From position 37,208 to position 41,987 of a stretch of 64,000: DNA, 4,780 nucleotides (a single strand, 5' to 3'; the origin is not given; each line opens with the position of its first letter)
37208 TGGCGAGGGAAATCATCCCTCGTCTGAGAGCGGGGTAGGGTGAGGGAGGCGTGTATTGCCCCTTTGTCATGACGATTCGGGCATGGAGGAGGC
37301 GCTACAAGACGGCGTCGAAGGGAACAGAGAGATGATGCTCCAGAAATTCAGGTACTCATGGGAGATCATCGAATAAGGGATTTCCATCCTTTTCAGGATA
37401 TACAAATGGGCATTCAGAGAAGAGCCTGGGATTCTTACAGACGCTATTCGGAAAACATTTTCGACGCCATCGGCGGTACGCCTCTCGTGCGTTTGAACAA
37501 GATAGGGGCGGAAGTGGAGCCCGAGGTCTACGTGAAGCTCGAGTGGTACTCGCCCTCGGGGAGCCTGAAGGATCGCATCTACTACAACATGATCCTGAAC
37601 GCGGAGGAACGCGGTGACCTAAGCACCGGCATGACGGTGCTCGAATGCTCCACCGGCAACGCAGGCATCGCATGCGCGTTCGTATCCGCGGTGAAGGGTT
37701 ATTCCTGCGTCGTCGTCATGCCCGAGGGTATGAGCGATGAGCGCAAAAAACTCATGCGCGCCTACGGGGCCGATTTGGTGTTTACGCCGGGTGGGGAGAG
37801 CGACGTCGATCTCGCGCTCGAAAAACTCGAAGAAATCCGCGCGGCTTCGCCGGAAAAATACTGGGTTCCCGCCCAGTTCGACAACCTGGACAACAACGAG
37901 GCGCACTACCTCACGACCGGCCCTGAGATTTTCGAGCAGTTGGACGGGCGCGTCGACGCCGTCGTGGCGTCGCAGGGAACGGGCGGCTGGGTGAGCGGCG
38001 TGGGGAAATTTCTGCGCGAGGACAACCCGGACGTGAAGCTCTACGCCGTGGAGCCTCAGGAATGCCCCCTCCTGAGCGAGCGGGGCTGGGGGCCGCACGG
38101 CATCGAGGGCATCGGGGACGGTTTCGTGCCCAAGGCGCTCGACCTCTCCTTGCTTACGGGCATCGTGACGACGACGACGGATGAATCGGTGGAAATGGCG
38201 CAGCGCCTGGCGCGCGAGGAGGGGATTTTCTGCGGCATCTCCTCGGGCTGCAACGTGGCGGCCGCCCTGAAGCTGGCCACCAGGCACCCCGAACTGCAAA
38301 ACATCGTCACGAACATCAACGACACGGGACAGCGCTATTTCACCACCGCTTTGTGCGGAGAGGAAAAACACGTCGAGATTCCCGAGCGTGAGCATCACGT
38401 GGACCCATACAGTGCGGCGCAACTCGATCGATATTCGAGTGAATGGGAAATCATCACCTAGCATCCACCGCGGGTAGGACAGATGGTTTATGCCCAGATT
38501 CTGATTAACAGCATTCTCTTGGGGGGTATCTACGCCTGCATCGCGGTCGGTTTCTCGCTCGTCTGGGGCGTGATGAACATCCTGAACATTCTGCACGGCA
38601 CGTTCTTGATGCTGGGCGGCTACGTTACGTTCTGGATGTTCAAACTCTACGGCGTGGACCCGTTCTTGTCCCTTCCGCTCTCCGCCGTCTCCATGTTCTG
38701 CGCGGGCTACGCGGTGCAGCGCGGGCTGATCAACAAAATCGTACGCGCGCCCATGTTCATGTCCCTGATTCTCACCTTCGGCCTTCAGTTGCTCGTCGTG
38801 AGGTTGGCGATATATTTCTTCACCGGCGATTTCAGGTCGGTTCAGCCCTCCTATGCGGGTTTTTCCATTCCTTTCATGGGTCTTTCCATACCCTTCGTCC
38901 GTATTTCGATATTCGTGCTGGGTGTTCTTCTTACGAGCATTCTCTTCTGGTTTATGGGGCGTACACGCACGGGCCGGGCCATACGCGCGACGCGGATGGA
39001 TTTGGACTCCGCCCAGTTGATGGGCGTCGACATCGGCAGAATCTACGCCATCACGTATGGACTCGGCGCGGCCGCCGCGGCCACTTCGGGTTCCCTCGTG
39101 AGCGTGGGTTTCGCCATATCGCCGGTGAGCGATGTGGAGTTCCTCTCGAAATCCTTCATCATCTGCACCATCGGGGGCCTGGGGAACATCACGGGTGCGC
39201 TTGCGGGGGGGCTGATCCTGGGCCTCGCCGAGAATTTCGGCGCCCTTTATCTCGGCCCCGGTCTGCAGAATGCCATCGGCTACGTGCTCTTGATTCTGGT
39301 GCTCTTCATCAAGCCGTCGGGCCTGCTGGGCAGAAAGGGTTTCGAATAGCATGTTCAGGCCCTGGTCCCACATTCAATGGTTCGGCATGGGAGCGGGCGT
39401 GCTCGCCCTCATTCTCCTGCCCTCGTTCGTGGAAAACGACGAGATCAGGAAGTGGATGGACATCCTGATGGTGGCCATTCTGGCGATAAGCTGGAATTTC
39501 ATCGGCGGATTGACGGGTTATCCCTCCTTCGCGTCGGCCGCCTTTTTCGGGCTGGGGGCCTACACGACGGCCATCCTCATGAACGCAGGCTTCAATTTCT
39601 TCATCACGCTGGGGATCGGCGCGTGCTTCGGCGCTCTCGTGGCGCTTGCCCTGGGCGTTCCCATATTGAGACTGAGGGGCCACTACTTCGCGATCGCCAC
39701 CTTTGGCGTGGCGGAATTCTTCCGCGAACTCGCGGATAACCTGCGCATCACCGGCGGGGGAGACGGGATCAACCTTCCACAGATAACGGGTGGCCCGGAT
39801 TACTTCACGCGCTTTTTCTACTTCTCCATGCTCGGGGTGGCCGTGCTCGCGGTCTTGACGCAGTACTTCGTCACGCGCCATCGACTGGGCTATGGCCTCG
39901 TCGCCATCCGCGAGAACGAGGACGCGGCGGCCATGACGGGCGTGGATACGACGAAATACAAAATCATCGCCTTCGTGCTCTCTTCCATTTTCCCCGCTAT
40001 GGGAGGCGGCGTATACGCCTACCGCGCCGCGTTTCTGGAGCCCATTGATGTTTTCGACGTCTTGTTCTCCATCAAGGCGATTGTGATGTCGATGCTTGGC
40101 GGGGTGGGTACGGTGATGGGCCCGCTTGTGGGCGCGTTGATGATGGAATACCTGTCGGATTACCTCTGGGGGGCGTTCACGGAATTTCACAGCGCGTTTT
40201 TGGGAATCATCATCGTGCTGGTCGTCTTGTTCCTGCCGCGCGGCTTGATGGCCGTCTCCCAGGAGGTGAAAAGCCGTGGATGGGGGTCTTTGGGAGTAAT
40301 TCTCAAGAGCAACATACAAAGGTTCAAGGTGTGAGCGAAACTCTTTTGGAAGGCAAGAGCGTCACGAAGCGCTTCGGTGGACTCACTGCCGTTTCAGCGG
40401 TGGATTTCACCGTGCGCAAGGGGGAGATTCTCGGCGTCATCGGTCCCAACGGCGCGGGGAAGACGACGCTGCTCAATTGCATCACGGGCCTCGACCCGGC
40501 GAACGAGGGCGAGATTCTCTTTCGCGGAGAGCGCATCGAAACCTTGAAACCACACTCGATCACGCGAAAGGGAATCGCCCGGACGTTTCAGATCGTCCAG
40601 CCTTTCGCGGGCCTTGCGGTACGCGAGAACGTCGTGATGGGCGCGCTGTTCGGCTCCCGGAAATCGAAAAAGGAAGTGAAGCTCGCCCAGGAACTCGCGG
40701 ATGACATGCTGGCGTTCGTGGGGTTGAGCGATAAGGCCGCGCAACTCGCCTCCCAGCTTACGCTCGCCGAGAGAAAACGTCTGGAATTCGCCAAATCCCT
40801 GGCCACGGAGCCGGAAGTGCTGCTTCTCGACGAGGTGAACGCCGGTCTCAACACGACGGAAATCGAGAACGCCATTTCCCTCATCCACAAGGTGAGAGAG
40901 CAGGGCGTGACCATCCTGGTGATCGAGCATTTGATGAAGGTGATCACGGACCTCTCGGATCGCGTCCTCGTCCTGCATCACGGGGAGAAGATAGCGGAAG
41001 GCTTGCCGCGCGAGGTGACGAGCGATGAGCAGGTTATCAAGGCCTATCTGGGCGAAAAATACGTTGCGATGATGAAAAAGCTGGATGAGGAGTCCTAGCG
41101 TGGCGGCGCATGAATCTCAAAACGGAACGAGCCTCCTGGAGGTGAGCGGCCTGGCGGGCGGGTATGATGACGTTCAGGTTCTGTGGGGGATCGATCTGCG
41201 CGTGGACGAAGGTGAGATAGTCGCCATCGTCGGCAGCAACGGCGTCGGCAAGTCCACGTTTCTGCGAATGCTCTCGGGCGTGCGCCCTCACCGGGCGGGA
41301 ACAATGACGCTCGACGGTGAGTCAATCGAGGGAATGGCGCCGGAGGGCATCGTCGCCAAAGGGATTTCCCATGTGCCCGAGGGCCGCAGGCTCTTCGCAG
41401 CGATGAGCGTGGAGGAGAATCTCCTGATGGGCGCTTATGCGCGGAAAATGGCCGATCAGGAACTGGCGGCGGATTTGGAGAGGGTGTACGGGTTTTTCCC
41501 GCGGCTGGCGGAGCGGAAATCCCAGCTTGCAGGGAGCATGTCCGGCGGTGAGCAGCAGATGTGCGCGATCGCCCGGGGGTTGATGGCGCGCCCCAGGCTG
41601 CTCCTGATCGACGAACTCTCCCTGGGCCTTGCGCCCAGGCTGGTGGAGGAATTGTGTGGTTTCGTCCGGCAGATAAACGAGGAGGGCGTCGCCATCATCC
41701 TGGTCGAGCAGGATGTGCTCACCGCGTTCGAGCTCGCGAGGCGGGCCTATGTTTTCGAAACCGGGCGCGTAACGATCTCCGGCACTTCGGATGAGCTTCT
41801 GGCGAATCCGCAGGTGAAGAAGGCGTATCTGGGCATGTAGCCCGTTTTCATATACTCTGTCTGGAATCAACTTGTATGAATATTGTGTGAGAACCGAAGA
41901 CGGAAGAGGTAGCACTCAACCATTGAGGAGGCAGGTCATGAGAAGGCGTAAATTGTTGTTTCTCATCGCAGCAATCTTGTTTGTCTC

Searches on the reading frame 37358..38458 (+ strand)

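Call 63: search_protein_families(library=pfam, proteins=[window:37358-38458:+], max_evalue=0.00001)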
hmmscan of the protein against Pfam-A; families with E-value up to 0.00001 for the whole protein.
window:37358-38458:+ (367 aa): 1 family
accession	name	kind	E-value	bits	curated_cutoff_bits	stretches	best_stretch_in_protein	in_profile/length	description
PF00291.31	PALP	-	9.2e-77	258.7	35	1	34-321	1-294/295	Pyridoxal-phosphate dependent enzyme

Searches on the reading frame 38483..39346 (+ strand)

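Call 63: search_protein_families(library=pfam, proteins=[window:38483-39346:+], max_evalue=0.00001)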
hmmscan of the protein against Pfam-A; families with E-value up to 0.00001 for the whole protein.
window:38483-39346:+ (288 aa): 1 family
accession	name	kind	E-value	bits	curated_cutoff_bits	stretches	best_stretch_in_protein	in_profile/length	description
PF02653.21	BPD_transp_2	-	4.1e-34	118.4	26.8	1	7-274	2-269/269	Branched-chain amino acid transport system / permease component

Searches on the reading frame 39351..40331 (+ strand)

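Call 63: search_protein_families(library=pfam, proteins=[window:39351-40331:+], max_evalue=0.00001)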
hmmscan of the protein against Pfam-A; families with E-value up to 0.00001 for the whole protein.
window:39351-40331:+ (327 aa): 1 family
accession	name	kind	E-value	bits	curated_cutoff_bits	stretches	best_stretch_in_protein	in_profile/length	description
PF02653.21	BPD_transp_2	-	1.2e-41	143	26.8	1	39-292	10-269/269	Branched-chain amino acid transport system / permease component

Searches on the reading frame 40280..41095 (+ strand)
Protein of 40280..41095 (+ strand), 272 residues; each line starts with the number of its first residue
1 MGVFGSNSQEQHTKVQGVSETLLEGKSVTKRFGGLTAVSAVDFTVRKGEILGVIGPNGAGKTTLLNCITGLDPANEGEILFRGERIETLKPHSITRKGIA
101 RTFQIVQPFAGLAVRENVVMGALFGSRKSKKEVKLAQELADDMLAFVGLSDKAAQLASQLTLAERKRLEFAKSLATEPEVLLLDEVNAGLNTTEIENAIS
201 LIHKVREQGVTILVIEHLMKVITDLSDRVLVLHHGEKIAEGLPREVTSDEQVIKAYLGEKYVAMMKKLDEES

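Call 63: search_protein_families(library=pfam, proteins=[window:40280-41095:+], max_evalue=0.00001)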
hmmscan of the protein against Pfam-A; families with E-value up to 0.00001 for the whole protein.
window:40280-41095:+ (272 aa): 2 families
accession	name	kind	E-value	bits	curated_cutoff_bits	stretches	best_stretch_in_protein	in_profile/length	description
PF00005.33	ABC_tran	-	8.1e-29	101.4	25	1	40-186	3-135/137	ABC transporter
PF12399.14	BCA_ABC_TP_C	-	2.2e-10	40.4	25.5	1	236-260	1-25/27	Branched-chain amino acid ATP-binding cassette transporter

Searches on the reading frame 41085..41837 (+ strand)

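Call 63: search_protein_families(library=pfam, proteins=[window:41085-41837:+], max_evalue=0.00001)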
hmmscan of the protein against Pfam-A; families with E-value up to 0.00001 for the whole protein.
window:41085-41837:+ (251 aa): 2 families
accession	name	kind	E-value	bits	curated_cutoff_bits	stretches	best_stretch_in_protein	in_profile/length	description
PF00005.33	ABC_tran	-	1.5e-27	97.3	25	1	35-177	3-134/137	ABC transporter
PF13304.12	AAA_21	-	1.2e-10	42.5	27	0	145-206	231-295/304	AAA domain, putative AbiEii toxin, Type IV TA system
